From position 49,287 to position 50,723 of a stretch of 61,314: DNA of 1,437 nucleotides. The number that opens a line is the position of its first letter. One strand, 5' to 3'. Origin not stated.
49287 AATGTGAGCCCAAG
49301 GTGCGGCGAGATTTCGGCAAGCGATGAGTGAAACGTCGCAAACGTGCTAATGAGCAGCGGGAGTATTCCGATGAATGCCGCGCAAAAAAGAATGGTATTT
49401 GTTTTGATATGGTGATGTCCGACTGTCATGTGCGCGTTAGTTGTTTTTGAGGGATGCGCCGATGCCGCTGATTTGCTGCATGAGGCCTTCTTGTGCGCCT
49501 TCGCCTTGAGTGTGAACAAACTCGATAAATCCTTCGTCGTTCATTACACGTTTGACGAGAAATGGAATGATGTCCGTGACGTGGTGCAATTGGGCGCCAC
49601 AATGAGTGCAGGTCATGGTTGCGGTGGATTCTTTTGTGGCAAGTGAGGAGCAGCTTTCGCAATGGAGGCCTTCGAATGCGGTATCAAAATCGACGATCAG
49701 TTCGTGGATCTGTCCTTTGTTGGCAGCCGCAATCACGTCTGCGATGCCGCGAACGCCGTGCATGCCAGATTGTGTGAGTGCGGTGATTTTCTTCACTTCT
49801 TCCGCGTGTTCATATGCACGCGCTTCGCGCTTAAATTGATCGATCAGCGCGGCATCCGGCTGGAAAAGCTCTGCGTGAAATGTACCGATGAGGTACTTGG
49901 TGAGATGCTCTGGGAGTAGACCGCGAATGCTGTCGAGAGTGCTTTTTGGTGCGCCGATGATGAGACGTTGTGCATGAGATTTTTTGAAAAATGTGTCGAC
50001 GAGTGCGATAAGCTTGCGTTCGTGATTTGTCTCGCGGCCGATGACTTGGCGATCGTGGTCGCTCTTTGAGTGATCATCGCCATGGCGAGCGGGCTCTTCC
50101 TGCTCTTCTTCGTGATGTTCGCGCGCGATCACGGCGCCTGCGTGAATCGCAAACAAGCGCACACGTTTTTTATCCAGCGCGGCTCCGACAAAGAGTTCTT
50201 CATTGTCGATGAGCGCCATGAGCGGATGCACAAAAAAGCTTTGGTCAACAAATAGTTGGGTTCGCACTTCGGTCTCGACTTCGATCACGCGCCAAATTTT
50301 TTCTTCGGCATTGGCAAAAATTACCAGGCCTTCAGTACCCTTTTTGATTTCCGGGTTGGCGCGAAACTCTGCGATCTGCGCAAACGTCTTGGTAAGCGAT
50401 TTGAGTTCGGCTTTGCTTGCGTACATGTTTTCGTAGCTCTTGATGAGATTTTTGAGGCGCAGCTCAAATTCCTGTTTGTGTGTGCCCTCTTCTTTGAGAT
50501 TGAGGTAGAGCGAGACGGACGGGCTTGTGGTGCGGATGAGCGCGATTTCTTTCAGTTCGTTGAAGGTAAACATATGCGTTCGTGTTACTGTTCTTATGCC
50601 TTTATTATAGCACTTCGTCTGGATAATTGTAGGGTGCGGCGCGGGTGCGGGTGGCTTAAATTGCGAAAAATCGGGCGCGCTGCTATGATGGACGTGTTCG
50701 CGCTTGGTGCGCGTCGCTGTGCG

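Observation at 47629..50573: An aeRF1/Pelota-like protein, a CPBP protease and an Endo IV-like TIM barrel are packed directly upstream of prfB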

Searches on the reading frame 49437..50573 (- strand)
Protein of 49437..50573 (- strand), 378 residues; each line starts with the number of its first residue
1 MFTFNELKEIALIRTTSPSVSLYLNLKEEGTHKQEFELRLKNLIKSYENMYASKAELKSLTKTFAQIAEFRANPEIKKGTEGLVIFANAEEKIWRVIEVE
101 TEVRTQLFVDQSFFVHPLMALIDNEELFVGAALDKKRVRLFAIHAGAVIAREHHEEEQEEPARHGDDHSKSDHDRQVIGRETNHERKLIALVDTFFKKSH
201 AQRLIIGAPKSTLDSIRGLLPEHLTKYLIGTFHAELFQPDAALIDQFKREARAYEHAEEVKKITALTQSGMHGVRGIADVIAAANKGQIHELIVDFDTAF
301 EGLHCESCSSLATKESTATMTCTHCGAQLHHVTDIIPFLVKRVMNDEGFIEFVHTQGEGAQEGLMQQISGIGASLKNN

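Call 3: search_protein_families(library=pfam, proteins=[window:49437-50573:-], max_evalue=1)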
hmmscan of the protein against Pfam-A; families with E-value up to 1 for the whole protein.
window:49437-50573:- (378 aa): 8 families
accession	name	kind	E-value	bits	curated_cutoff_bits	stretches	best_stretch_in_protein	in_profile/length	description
PF18854.6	baeRF_family10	-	1.8e-12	48.1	27.1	1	114-252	2-143/143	Bacterial archaeo-eukaryotic release factor family 10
PF18856.6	baeRF_family12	-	1.9e-05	25.7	27.7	1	150-238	33-128/138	Bacterial archaeo-eukaryotic release factor family 12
PF10116.14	Host_attach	-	0.00048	21.1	26.7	1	161-241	45-131/138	Protein required for attachment to host cells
PF09325.15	Vps5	-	0.0076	16.3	27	1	34-98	34-99/236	Vps5 C terminal like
PF18551.6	TackOD1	-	0.0076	16.2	32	1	288-328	133-172/188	Thaumarchaeal output domain 1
PF01155.25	HypA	-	0.012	16.1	28.9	1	242-333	9-100/112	Hydrogenase/urease nickel incorporation, metallochaperone, hypA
PF22289.1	DmmA-like_C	-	0.087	13.2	27.4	1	304-329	3-28/44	Dimethylamine monooxygenase subunit DmmA-like, C-terminal domain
PF00130.28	C1_1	-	0.14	12.5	26.5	1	303-331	12-40/53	Phorbol esters/diacylglycerol binding domain (C1 domain)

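Call 4: search_protein_families(library=ncbifam, proteins=[window:49437-50573:-], max_evalue=1)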
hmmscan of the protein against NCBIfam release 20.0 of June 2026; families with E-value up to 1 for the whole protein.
window:49437-50573:- (378 aa): 6 families
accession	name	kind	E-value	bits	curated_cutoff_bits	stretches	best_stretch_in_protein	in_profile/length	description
NF052287.1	AOC03_06830_fam_RHF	equivalog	6.8e-14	52.1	330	1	16-357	9-348/361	AOC03_06830 family ribosome hibernation factor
NF052288.1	MSMEG_1130_fam_RHF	equivalog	1.7e-09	37.2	480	1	20-317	21-336/387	MSMEG_1130 family ribosome hibernation factor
NF041259.1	mono_DmmA_fam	domain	0.061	13.6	60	1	301-330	50-81/101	dimethylamine monooxygenase subunit DmmA family protein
NF047912.1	ECs_2282_CxxC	subfamily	0.073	13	37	0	312-327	20-35/60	ECs_2282 family putative zinc-binding protein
NF045744.1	MPN256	equivalog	0.11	12.2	350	1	42-116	7-78/223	MPN256 family protein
NF033497.1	rubre_like_arch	subfamily_domain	0.29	10.9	32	1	305-332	3-29/34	rubrerythrin-like domain-containing protein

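Call 8: find_homologous_proteins(query=window:49437-50573:-)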
Query window:49437-50573:- (378 aa): 36 proteins with E <= 0.001 among 4053 candidates.
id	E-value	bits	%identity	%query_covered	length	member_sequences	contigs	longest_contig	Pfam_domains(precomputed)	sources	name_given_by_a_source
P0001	1.5e-246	835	100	100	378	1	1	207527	PF18854.7,PF18856.7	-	-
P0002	4.9e-35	139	26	99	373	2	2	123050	PF03465.21,PF03464.21,PF18845.7,PF18854.7,PF18859.7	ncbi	-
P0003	1.3e-32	131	28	93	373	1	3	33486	PF18845.7,PF18854.7,PF18859.7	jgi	-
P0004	1.4e-32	131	26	99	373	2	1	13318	PF18845.7,PF18854.7,PF18859.7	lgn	-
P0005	2.5e-31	127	28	93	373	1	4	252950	PF03464.21,PF18845.7,PF18854.7,PF18859.7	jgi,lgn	-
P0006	6.1e-31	126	25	99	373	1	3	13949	PF03464.21,PF18854.7,PF18859.7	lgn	-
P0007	8.6e-31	125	26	93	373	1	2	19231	PF18845.7,PF18854.7,PF18859.7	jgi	jgi:peptide chain release factor subunit 1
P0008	1.0e-29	122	27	99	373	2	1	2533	PF03464.21,PF18854.7,PF18859.7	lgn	-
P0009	4.2e-28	117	26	99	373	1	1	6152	PF03464.21,PF18845.7,PF18854.7,PF18859.7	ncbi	ncbi:MAG: Vms1/Ankzf1 family peptidyl-tRNA hydrolase [Thermodesulfovibrionales bacterium]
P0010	1.1e-27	115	25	99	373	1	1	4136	PF03465.21,PF18845.7,PF18854.7,PF18859.7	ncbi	ncbi:MAG: hypothetical protein AB1638_11890 [Nitrospirota bacterium]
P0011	9.4e-27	112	25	99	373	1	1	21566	PF03465.21,PF18845.7,PF18854.7,PF18859.7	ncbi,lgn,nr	ncbi:MAG: hypothetical protein IBX72_12155 [Nitrospirae bacterium]|nr:hypothetical protein [Nitrospi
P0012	4.8e-26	110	24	99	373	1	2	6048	PF18845.7,PF18854.7,PF18859.7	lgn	-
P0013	1.2e-25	109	24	99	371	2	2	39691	PF18845.7,PF18854.7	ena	-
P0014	1.4e-25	108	24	99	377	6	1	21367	PF03464.21,PF18845.7,PF18854.7,PF18859.7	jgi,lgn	jgi:peptide chain release factor subunit 1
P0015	2.1e-25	108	23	99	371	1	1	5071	PF03464.21,PF18845.7,PF18854.7,PF18859.7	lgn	-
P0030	8.4e-20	89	23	99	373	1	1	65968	PF03464.21,PF18845.7,PF18854.7,PF18859.7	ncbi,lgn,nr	ncbi:MAG: Vms1/Ankzf1 family peptidyl-tRNA hydrolase [Thermodesulfovibrionales bacterium]|nr:Vms1/An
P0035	2.9e-15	74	23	93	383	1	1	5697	PF18854.7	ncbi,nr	ncbi:MAG: hypothetical protein D6753_13635 [Planctomycetota bacterium]|nr:MAG: hypothetical protein 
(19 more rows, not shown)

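Call 10: search_solved_structures(query=window:49437-50573:-, max_evalue=1, show_alignments=2)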
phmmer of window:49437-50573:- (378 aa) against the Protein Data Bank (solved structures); distinct sequences matched with E-value up to 1: 0.

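Call 28: search_solved_structures(query=A1, max_evalue=1, show_alignments=2)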
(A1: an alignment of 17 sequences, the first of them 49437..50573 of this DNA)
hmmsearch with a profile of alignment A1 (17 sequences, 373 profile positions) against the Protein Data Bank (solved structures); distinct sequences matched with E-value up to 1: 36.
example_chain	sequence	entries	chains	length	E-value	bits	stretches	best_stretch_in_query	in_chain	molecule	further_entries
8v9j_z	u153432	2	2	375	3.2e-24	89.1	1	16-373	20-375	Ribosome hibernation factor Balon (MSMEG_1130)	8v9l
3e20_C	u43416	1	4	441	7.8e-14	54.9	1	105-372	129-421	Eukaryotic peptide chain release factor subunit 1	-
4af1_A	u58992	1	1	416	4.4e-13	52.4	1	7-358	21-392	PEPTIDE CHAIN RELEASE FACTOR SUBUNIT 1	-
3j5y_A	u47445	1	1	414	3.4e-12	49.5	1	100-373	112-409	Eukaryotic peptide chain release factor subunit 1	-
6xa1_j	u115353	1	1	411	3.5e-12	49.5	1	100-373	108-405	Eukaryotic peptide chain release factor subunit 1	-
5a8l_Q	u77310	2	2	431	3.9e-12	49.3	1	100-373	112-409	EUKARYOTIC RELEASE FACTOR ERF1 | Eukaryotic peptide chain release factor subunit 1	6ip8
4d5n_A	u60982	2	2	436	4e-12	49.3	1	100-373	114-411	EUKARYOTIC PEPTIDE CHAIN RELEASE FACTOR SUBUNIT 1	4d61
1dt9_A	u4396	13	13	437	4e-12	49.3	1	100-373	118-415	PROTEIN (EUKARYOTIC PEPTIDE CHAIN RELEASE FACTOR SUBUNIT 1) | Eukaryotic peptide chain release factor subunit 1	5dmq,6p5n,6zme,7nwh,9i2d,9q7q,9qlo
3e1y_A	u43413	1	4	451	4.3e-12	49.2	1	100-373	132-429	Eukaryotic peptide chain release factor subunit 1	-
5lzt_ii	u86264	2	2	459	4.6e-12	49.1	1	100-373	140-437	eRF1 | Eukaryotic peptide chain release factor subunit 1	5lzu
3jag_ii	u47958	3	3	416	5.7e-11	45.5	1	100-373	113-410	eRF1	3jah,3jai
6d90_jj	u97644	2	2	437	6.7e-11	45.3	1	100-373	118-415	Eukaryotic peptide chain release factor subunit 1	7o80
9rhu_p2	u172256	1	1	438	6.7e-11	45.3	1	100-373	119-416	Eukaryotic peptide chain release factor subunit 1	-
6hcf_j1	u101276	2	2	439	6.8e-11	45.2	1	100-373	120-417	eRF1(AAQ)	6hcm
8zhc_eR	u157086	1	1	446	7e-11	45.2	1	100-373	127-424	Eukaryotic peptide chain release factor subunit 1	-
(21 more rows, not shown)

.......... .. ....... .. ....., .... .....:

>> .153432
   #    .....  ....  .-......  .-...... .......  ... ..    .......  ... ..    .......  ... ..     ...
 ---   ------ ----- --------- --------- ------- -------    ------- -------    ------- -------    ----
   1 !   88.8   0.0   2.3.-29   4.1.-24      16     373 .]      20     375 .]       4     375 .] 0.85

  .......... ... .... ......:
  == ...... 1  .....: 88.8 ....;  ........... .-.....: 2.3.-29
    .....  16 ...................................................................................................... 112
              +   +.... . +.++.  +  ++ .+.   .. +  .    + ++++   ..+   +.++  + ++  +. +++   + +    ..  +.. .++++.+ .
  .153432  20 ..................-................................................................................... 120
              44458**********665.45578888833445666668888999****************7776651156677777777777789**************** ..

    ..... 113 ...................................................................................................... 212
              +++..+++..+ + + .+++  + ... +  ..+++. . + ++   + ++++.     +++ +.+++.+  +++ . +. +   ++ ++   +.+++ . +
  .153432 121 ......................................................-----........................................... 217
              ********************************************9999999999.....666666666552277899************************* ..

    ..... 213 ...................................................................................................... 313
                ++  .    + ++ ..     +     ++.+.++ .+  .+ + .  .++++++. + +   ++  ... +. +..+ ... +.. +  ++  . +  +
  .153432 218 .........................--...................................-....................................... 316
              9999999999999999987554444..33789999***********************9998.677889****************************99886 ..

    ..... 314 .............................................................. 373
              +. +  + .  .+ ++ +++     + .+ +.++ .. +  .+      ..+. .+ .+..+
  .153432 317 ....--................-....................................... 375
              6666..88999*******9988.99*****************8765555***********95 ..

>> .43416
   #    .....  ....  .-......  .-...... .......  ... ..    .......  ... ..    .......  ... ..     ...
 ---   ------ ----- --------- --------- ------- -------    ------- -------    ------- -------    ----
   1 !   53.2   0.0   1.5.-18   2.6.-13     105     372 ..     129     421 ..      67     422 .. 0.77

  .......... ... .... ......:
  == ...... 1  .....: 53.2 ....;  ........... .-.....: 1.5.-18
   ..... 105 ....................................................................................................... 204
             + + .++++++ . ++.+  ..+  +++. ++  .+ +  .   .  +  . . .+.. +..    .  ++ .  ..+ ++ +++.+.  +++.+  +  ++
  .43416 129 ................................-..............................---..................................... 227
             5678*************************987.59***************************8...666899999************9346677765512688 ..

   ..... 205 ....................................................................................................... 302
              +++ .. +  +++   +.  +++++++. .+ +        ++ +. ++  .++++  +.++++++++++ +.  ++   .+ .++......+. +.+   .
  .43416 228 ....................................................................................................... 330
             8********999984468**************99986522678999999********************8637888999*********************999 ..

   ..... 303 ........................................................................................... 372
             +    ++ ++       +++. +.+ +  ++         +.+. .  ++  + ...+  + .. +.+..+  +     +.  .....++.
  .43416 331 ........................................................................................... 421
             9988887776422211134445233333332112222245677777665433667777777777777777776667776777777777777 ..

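Call 41: find_encoding_contigs(protein=P0002, flank=5000, max_places=2)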
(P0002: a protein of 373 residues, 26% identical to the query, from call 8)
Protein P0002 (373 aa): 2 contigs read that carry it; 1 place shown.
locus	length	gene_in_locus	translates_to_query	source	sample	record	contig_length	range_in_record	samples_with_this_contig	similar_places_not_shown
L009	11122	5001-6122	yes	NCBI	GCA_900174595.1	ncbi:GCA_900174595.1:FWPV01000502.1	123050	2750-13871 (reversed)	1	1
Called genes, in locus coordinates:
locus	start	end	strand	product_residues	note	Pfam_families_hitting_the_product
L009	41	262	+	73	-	PF01106:NifU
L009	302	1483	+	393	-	PF24837:AMIN-like (faint), PF11741:AMIN, PF01520:Amidase_3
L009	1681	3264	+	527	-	PF07969:Amidohydro_3, PF01979:Amidohydro_1, PF07969:Amidohydro_3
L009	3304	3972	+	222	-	PF07722:Peptidase_C26, PF00117:GATase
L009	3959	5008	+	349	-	PF01594:AI-2E_transport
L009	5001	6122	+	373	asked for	PF18854:baeRF_family10, PF03464:eRF1_2 (weak), PF18845:baeRF_family3, PF18859:acVLRF1, PF03465:eRF1_3 (faint)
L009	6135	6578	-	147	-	PF21157:DksA_N, PF01258:zf-dskA_traR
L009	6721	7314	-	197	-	PF01206:TusA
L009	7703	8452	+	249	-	-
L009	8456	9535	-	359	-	PF01926:MMR_HSR1, PF02421:FeoB_N (weak), PF06071:YchF-GTPase_C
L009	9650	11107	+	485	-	PF00089:Trypsin, PF13365:Trypsin_2, PF00595:PDZ, PF13180:PDZ_2, PF17820:PDZ_6, PF19805:DUF6288 (faint), PF13180:PDZ_2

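Call 42: find_encoding_contigs(protein=P0030, flank=5000, max_places=2)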
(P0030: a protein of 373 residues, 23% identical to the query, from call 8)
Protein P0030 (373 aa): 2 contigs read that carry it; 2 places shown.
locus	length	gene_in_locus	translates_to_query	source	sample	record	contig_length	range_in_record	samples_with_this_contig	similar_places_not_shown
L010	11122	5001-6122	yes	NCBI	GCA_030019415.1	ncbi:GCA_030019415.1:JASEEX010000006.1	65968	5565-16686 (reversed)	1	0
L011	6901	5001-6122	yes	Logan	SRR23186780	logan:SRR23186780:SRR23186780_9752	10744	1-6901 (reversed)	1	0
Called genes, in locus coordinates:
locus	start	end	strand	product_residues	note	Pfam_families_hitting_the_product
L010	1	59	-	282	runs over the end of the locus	PF03668:RapZ-like_N, PF22740:PapZ_C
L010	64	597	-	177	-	PF02482:Ribosomal_S30AE, PF16321:Ribosom_S30AE_C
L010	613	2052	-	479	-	PF00309:Sigma54_AID, PF04963:Sigma54_CBD, PF04552:Sigma54_DBD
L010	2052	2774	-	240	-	PF00005:ABC_tran, PF12399:BCA_ABC_TP_C (weak)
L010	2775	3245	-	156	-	PF03968:LptD_N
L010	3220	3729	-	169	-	PF06835:LptC (weak)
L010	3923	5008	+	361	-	PF01594:AI-2E_transport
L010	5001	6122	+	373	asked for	PF18854:baeRF_family10, PF03464:eRF1_2 (weak), PF18845:baeRF_family3 (weak), PF18859:acVLRF1 (weak)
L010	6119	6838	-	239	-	PF03740:PdxJ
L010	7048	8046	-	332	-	PF00586:AIRS, PF02769:AIRS_C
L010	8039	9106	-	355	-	PF01924:HypD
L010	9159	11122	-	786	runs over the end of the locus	PF00708:Acylphosphatase, PF07503:zf-HYPF, PF01300:Sua5_yciO_yrdC, PF17788:HypF_C, PF22521:HypF_C_2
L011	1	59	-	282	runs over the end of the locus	PF03668:RapZ-like_N, PF22740:PapZ_C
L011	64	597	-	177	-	PF02482:Ribosomal_S30AE, PF16321:Ribosom_S30AE_C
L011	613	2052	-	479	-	PF00309:Sigma54_AID, PF04963:Sigma54_CBD, PF04552:Sigma54_DBD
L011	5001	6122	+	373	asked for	PF18854:baeRF_family10, PF03464:eRF1_2 (weak), PF18845:baeRF_family3 (weak), PF18859:acVLRF1 (weak)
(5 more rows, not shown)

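Call 43: find_encoding_contigs(protein=P0035, flank=5000, max_places=2)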
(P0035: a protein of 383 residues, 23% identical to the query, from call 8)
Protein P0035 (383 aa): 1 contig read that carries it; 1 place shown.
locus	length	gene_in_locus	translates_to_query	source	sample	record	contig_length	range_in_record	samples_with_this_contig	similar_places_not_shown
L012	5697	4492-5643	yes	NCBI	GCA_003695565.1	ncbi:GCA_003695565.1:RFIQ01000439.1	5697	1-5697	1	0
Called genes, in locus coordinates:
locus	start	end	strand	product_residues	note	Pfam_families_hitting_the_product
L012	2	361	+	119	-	PF01180:DHO_dh (weak)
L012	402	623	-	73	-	PF09723:Zn_ribbon_8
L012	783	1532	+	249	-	PF03853:YjeF_N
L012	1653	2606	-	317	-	-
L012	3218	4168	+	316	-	-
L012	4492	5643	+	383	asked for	PF18854:baeRF_family10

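Call 71: find_related_loci(query=A7, collection=genome_contigs, flank=6000)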
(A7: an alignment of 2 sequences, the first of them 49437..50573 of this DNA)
Query A7 (378 aa) in genome_contigs; peptide patterns used: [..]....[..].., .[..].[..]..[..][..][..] (x = any residue, [..] = any of these).
248 stretches matched a pattern, but none encodes a relative of the query by tblastn (E <= 1e-3).

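Call 81: search_protein_families(library=phrogs, proteins=[window:49437-50573:-], max_evalue=10)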
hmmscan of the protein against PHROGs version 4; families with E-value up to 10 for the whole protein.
window:49437-50573:- (378 aa): 3 families
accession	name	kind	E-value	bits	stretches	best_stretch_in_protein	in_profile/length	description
phrog_16822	-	unknown function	0.038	15.2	1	222-270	9-56/99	-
phrog_10714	-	unknown function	0.091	14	1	244-331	10-101/109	-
phrog_17508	-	unknown function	0.11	13.3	1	76-104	19-47/55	-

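Call 82: search_protein_families(library=padloc, proteins=[window:49437-50573:-], max_evalue=10)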
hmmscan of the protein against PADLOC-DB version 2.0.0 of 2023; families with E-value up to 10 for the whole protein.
window:49437-50573:- (378 aa): 0 families

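Call 85: find_related_loci(query=A7, collection=metagenome_contigs, flank=8000)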
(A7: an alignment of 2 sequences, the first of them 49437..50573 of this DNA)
Query A7 (378 aa) in metagenome_contigs; peptide patterns used: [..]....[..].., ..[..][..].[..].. (x = any residue, [..] = any of these).
442 stretches matched a pattern, but none encodes a relative of the query by tblastn (E <= 1e-3).
